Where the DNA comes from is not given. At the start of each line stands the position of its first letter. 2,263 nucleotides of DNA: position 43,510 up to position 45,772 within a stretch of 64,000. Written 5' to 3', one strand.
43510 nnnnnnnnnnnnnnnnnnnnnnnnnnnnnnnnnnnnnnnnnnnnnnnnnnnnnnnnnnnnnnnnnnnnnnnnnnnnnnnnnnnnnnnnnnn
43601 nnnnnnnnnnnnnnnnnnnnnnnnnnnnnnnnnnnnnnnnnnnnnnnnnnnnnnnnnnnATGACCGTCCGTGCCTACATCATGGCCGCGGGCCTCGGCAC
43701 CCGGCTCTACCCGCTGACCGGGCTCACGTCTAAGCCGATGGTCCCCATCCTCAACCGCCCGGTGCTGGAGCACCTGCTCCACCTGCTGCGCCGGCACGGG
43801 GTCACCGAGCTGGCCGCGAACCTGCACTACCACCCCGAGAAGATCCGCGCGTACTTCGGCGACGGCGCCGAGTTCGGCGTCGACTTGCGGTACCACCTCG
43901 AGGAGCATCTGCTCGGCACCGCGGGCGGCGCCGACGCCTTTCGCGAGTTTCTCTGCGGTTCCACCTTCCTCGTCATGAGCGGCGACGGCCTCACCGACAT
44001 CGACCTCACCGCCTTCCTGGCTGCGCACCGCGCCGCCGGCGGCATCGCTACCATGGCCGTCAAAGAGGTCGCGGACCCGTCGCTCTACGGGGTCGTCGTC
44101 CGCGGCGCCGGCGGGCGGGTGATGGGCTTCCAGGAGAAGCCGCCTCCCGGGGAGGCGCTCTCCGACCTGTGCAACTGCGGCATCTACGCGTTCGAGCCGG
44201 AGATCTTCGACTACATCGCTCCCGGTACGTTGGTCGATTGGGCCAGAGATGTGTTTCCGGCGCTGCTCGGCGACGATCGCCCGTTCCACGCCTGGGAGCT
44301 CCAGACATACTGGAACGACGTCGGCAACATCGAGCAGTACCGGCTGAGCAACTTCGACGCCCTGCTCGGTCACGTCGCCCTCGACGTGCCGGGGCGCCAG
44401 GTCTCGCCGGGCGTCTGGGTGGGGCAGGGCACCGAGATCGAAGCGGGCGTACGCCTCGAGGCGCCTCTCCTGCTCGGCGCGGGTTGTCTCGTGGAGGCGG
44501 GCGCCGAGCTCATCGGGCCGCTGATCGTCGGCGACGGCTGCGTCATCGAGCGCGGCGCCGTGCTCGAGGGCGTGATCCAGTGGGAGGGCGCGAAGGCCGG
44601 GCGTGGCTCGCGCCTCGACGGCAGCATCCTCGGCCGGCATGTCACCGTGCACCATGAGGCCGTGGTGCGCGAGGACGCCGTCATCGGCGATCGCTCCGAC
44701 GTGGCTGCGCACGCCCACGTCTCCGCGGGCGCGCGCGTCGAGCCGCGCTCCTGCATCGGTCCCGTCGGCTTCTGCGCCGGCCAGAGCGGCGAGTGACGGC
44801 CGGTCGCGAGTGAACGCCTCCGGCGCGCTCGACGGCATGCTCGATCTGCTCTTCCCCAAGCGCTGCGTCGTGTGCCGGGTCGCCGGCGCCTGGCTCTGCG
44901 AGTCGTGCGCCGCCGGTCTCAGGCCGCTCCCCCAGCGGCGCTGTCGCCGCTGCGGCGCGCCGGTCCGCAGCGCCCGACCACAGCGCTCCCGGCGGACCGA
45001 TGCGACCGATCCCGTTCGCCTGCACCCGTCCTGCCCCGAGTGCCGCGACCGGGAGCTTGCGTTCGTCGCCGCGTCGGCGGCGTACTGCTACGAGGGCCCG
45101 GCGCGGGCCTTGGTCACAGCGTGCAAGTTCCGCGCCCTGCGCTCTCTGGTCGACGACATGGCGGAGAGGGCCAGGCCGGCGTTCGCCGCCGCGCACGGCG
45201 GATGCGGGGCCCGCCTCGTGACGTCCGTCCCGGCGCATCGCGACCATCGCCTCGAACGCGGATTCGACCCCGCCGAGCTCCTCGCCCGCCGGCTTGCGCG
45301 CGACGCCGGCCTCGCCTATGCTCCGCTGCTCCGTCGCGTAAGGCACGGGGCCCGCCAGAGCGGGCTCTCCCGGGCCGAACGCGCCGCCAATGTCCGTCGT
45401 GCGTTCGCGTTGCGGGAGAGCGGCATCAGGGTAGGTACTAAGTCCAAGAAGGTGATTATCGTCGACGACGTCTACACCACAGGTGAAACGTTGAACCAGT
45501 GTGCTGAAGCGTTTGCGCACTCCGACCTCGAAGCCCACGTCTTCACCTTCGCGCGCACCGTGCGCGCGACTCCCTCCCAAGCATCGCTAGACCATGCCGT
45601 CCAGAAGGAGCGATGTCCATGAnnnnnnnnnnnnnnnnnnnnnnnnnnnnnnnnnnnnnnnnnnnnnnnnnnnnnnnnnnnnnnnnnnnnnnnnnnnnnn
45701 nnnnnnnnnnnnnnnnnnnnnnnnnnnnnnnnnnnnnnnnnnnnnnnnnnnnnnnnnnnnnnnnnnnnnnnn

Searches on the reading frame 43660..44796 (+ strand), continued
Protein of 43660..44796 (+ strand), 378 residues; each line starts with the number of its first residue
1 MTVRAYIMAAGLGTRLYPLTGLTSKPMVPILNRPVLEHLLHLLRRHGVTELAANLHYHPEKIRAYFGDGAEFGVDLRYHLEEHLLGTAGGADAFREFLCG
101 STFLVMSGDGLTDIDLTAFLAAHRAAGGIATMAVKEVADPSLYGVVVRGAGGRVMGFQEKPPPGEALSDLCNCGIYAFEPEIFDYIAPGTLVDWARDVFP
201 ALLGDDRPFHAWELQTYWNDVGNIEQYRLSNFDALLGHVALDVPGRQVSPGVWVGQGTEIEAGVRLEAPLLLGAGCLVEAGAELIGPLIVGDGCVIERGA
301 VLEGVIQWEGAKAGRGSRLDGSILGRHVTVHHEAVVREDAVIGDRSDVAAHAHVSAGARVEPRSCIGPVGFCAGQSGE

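Call 45: find_encoding_contigs(protein=P0177, flank=6000, max_places=1)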
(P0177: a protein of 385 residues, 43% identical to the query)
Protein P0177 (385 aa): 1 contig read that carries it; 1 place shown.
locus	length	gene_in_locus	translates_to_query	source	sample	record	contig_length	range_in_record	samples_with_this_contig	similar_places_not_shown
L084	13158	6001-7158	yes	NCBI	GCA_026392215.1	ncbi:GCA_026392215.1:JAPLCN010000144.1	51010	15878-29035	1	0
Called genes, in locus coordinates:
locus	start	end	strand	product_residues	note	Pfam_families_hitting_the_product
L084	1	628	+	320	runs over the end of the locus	PF01370:Epimerase, PF04321:RmlD_sub_bind, PF16363:GDP_Man_Dehyd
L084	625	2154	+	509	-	PF02878:PGM_PMM_I, PF02879:PGM_PMM_II, PF02880:PGM_PMM_III, PF00408:PGM_PMM_IV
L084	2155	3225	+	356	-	PF01380:SIS (faint), PF10432:bact-PGI_C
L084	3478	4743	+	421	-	PF05221:AdoHcyase, PF00670:AdoHcyase_NAD, PF02826:2-Hacid_dh_C (weak)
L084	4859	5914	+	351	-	PF01008:IF-2B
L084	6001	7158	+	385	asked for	PF00483:NTP_transferase, PF12804:NTP_transf_3, PF00132:Hexapep (weak), PF25087:GMPPB_C, PF25084:LbH_EIF2B (weak)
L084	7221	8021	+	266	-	PF18912:DZR_2 (weak), PF00156:Pribosyltran (weak)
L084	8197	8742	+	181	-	PF02482:Ribosomal_S30AE, PF16321:Ribosom_S30AE_C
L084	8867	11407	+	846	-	PF07517:SecA_DEAD, PF01043:SecA_PP_bind, PF21090:P-loop_SecA, PF07516:SecA_SW, PF02810:SEC-C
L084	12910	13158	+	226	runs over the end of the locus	PF02463:SMC_N (faint), PF00005:ABC_tran, PF13304:AAA_21 (faint)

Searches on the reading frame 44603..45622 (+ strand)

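Call 3: search_protein_families(library=pfam, proteins=[window:44603-45622:+], max_evalue=0.01)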
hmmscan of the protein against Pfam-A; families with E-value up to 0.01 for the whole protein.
window:44603-45622:+ (339 aa): 2 families
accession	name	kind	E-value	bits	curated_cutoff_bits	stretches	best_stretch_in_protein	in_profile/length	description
PF18912.6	DZR_2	-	4e-09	36.6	27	1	79-124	1-49/56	Double zinc ribbon domain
PF00156.33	Pribosyltran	-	2e-05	24.4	26.3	1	220-310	40-116/158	Phosphoribosyl transferase domain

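Call 7: search_protein_families(library=ncbifam, proteins=[window:44603-45622:+], max_evalue=0.001)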
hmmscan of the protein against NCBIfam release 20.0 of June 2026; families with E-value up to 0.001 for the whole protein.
window:44603-45622:+ (339 aa): 2 families
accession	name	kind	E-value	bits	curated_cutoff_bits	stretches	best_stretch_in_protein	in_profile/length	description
TIGR00201.1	comF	subfamily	2.1e-20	73.5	233.55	1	159-308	37-179/190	ComF family protein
NF008616.0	PRK11595.1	equivalog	1.2e-16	60.9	304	1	88-309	8-215/227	DNA utilization protein GntX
